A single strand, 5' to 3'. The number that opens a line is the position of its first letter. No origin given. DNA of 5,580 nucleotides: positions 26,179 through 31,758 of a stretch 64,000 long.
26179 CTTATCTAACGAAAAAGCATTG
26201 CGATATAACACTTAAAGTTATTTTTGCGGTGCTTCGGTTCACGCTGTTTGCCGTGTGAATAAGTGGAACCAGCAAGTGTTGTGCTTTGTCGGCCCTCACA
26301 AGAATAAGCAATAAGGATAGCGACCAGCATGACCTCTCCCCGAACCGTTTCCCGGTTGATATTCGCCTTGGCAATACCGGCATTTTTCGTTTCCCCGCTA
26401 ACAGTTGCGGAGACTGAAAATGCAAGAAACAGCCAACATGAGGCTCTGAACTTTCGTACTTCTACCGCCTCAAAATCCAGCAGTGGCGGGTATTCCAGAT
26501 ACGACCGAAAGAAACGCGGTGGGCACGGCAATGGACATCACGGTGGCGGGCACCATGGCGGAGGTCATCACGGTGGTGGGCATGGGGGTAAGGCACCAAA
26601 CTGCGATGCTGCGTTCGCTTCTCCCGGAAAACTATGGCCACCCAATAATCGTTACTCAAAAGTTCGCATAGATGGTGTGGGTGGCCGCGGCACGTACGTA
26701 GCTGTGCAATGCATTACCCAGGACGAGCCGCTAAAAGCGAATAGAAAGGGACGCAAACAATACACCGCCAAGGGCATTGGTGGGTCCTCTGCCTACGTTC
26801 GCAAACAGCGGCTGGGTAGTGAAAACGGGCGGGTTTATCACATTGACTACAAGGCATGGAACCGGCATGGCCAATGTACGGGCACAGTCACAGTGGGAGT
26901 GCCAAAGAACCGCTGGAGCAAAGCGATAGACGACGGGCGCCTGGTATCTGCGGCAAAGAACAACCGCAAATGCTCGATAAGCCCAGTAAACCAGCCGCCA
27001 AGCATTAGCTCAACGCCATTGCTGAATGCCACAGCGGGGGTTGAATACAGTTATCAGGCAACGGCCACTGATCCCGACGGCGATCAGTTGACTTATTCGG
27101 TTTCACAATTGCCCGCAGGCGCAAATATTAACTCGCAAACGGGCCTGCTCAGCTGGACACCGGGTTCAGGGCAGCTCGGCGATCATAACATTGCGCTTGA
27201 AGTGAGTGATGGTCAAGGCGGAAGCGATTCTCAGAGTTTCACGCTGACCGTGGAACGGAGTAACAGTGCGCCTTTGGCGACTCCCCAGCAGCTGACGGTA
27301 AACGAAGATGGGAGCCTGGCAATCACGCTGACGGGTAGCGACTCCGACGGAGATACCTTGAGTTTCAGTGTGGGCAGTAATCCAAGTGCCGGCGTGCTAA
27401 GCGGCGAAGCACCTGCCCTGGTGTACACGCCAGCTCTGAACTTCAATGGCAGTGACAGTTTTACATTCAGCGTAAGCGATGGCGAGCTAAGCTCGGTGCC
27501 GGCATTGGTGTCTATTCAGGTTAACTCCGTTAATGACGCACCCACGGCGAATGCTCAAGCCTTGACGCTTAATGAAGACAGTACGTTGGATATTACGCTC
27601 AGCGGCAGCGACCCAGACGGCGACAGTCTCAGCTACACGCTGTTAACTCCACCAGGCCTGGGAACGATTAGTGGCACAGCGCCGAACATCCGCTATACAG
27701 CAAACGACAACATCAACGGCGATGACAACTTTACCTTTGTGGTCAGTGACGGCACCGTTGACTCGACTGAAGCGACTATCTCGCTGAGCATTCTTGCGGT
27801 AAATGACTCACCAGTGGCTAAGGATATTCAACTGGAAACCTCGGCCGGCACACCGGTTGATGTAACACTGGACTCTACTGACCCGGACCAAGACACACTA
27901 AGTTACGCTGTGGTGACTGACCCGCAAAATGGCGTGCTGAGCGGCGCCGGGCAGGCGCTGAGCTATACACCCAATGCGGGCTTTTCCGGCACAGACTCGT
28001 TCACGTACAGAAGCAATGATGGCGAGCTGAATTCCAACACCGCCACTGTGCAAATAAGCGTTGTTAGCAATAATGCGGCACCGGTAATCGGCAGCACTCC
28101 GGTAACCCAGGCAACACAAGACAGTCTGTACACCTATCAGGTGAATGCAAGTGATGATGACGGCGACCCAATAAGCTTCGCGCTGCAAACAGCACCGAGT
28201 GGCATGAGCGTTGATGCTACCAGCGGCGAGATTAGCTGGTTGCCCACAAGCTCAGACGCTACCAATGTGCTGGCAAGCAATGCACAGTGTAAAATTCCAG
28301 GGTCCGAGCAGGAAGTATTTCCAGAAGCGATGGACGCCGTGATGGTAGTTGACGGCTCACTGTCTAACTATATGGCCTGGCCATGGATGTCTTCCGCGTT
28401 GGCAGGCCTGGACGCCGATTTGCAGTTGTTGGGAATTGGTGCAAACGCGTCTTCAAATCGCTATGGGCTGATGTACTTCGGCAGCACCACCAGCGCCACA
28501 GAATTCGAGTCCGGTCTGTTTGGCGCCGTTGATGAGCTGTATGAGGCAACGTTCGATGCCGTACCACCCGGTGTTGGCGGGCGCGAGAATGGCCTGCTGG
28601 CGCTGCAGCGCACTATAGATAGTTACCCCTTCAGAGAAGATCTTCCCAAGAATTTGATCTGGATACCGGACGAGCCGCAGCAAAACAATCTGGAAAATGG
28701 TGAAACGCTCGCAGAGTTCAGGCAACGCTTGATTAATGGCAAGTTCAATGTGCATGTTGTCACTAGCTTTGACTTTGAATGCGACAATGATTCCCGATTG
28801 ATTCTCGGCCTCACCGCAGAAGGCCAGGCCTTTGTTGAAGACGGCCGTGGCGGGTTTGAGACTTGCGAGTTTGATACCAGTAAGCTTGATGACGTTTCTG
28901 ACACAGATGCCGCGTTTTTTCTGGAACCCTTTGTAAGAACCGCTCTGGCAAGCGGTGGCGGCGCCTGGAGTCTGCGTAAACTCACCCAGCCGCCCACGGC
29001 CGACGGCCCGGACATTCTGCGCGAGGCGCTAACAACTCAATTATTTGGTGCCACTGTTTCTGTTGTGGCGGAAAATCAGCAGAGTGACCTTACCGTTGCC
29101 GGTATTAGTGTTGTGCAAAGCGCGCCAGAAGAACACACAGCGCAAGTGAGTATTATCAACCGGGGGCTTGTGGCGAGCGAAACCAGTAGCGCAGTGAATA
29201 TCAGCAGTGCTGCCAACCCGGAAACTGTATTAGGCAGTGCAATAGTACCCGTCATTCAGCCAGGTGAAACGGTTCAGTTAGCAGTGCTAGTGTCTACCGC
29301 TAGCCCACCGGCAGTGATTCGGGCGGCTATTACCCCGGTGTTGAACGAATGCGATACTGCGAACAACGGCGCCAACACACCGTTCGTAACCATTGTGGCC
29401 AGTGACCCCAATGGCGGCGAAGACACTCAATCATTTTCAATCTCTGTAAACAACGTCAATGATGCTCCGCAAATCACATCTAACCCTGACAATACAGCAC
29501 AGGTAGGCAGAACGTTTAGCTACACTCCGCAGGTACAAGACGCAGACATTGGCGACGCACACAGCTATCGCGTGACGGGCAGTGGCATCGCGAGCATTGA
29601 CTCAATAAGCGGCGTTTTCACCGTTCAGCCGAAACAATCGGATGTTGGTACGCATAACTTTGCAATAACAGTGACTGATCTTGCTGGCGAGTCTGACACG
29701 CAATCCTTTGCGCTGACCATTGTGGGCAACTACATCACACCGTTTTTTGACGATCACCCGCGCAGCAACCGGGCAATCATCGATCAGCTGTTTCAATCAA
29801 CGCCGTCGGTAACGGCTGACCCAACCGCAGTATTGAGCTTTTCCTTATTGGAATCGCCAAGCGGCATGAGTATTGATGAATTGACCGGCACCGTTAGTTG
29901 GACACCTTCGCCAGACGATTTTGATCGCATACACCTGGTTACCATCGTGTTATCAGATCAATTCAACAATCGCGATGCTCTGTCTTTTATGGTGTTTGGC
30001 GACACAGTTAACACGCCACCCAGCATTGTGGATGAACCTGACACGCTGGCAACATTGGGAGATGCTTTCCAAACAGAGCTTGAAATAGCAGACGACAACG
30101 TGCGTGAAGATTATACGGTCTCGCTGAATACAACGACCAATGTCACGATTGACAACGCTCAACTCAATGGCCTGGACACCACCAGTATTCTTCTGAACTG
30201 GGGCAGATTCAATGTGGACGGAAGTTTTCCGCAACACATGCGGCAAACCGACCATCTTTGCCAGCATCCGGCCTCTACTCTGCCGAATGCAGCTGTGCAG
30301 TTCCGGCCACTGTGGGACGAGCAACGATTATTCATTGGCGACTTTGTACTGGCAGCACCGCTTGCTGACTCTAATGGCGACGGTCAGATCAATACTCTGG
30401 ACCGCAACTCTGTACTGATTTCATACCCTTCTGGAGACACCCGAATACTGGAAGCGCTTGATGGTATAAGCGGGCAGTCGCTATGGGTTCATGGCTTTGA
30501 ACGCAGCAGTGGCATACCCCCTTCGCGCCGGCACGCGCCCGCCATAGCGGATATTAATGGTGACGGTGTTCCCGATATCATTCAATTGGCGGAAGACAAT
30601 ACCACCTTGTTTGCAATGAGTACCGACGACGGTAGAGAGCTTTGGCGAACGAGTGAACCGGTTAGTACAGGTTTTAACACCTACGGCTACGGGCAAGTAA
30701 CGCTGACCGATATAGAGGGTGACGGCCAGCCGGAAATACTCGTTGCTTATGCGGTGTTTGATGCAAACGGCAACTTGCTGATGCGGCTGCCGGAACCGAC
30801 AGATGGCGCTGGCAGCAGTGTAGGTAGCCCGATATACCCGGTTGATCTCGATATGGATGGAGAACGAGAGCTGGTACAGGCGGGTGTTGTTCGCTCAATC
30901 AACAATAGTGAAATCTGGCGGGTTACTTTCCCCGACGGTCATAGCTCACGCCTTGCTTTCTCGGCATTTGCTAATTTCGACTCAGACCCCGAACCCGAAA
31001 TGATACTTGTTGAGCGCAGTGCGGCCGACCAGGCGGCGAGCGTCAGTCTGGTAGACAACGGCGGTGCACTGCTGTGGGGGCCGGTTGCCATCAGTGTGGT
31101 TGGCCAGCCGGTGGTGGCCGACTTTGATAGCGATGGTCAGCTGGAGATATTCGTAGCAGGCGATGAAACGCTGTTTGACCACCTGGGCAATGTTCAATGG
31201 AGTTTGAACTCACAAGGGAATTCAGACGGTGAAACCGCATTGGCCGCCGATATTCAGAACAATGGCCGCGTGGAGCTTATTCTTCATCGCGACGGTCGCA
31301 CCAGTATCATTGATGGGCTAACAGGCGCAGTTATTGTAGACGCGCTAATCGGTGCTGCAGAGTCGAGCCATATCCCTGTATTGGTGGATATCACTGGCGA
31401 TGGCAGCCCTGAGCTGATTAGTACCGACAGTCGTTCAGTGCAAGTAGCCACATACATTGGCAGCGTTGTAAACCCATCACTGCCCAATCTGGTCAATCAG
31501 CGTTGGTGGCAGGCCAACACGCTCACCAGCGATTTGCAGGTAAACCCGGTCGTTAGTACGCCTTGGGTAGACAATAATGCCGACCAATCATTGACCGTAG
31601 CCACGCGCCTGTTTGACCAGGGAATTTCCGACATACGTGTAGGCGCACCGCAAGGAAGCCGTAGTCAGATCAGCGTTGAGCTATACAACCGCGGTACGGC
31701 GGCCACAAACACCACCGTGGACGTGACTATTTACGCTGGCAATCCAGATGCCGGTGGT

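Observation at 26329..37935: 3868-aa Sec-signal, adhesin-like RHS protein with no recognisable secretion partner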

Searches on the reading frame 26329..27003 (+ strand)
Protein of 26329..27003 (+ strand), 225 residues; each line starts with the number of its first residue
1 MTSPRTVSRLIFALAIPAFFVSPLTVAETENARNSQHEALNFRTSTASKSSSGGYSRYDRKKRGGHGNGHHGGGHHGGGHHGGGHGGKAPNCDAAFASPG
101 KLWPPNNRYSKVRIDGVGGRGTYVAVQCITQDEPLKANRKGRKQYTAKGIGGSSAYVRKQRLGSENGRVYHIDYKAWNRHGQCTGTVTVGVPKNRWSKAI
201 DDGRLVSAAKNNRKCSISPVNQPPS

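Call 7: search_protein_families(library=pfam, proteins=[window:26329-27003:+], max_evalue=1)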
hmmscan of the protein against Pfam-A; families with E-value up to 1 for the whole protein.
window:26329-27003:+ (225 aa): 1 family
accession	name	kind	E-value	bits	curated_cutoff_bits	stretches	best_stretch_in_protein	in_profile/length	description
PF07172.16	GRP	-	9.8e-06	26.6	30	1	16-87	14-88/90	Glycine rich protein family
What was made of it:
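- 26515..26592 (+): Gly/His-rich tract (aa 63-88, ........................). Only a weak GRP hit (call 7).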

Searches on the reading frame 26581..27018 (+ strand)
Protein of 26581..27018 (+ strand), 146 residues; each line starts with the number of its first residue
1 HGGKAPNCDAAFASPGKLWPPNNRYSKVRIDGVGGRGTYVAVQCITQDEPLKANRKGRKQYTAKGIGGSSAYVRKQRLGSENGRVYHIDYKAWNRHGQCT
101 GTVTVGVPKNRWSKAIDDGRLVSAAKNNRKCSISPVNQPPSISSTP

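Call 56: search_solved_structures(query=A2, max_evalue=10)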
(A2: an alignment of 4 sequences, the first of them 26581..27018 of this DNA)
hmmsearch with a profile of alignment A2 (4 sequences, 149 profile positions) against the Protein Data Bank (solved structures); distinct sequences matched with E-value up to 10: 1.
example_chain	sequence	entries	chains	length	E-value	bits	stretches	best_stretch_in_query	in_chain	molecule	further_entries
5kuy_G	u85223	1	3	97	0.81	13.1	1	78-127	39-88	Designed influenza inhibitor HSB.2A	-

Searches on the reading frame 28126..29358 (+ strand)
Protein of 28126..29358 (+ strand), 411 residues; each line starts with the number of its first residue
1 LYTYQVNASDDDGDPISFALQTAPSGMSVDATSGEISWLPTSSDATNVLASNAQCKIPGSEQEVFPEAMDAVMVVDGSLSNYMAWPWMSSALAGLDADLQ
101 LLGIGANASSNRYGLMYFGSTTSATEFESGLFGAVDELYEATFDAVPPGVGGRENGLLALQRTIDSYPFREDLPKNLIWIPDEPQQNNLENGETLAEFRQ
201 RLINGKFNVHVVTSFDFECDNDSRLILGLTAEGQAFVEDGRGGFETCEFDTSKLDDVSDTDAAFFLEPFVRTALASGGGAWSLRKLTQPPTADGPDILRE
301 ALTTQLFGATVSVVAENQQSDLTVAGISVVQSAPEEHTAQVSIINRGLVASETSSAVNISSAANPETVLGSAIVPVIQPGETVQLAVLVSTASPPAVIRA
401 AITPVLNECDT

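Call 7: search_protein_families(library=pfam, proteins=[window:28126-29358:+], max_evalue=1)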
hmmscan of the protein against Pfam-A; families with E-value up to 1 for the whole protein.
window:28126-29358:+ (411 aa): 3 families
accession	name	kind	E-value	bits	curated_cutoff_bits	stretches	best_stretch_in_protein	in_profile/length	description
PF05345.18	He_PIG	-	0.00013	22.8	24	1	2-45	19-70/96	Putative Ig domain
PF07705.17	CARDB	-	0.029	15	22.7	1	320-392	2-72/101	CARDB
PF24908.1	Ig_SIBA-E_2nd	-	0.076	13.6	27.8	1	4-42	18-62/117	Integrin beta-like protein A-E, second Ig-like domain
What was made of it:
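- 29083..29301 (+): Weak CARDB-like module (aa 919-991). call 7 (E 0.029, below cut-off).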

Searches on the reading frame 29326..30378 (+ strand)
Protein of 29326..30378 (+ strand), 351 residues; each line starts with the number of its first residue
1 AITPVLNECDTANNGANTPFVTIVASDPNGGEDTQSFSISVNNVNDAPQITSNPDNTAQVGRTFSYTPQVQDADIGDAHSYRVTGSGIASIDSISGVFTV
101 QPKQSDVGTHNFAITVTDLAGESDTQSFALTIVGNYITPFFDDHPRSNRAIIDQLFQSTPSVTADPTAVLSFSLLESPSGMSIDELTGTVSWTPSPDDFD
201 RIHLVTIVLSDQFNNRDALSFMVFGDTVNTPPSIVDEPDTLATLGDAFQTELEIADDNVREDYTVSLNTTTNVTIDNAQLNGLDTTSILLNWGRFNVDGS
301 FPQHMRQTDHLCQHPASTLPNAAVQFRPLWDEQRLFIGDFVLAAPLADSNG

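Call 7: search_protein_families(library=pfam, proteins=[window:29326-30378:+], max_evalue=1)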
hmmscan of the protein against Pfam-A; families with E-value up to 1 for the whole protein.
window:29326-30378:+ (351 aa): 8 families
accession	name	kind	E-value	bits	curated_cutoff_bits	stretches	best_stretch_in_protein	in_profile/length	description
PF05345.18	He_PIG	-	2e-13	51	24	2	48-132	2-95/96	Putative Ig domain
PF17963.7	Big_9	-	8.6e-06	27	23.6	1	45-130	1-88/89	Bacterial Ig domain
PF19077.6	Big_13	-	0.005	17.7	27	1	94-132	60-100/102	Bacterial Ig-like domain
PF15418.12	DUF4625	-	0.0091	16.7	27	0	102-132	100-130/131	Domain of unknown function (DUF4625)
PF24908.1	Ig_SIBA-E_2nd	-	0.13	12.9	27.8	0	172-195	39-61/117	Integrin beta-like protein A-E, second Ig-like domain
PF17892.7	Cadherin_5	-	0.16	12.2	26.5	1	45-132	2-97/98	Cadherin-like domain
PF18221.6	MU2_FHA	-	0.24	11.9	29.2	0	44-101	4-62/94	Mutator 2 Fork head associated domain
PF18911.6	PKD_4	-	0.8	10.2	27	1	45-131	1-84/85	PKD domain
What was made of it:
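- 29458..30348 (+): He_PIG / Big_9 Ig modules and an unassigned linker (aa 1044-1340). call 7.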

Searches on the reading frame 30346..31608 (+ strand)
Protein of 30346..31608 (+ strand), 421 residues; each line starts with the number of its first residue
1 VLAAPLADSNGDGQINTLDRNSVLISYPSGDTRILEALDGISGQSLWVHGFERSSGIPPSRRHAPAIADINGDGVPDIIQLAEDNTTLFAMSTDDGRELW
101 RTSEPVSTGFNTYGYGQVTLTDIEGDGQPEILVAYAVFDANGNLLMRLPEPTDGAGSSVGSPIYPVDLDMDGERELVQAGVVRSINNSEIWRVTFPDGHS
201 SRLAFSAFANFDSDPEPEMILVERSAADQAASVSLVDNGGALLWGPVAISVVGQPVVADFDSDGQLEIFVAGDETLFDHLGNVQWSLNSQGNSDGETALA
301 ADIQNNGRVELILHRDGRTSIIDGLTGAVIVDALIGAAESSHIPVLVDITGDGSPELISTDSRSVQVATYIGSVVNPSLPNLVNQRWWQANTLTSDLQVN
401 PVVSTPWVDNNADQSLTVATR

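Call 7: search_protein_families(library=pfam, proteins=[window:30346-31608:+], max_evalue=1)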
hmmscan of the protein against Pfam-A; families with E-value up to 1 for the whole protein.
window:30346-31608:+ (421 aa): 10 families
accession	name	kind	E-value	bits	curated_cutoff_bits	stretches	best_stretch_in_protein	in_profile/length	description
PF13517.12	FG-GAP_3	-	2.9e-18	66.7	26.9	6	69-133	1-61/61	FG-GAP-like repeat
PF01839.29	FG-GAP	-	1.7e-09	37.8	22.1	1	64-79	4-19/37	FG-GAP repeat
PF13360.13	PQQ_2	-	4.7e-05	23.6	27.6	2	35-104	5-61/233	Outer membrane protein assembly factor BamB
PF16743.10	PliI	-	0.00019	21.6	27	0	117-135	61-79/123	Periplasmic lysozyme inhibitor of I-type lysozyme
PF21348.3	RGL11_C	-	0.00089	18.6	27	0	102-145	222-265/490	Rhamnogalacturonan lyase family 11, C-terminal domain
PF00404.24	Dockerin_1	-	0.005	17.5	22.9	0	7-20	36-49/57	Dockerin type I domain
PF25292.1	Beta-prop_CGLA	-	0.017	15.1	26.8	0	115-136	31-52/316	Lambda-carrageenase beta-propeller domain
PF23727.1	Beta-prop_FAM234A_B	-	0.036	13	26.4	1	33-100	100-168/467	FAM234A/B beta-propeller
PF00036.39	EF-hand_1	-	0.35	11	25.4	0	7-16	9-18/29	EF hand domain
PF14783.12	BBS2_Mid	-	0.66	10.5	27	0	257-275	4-22/108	Ciliary BBSome complex subunit 2, middle region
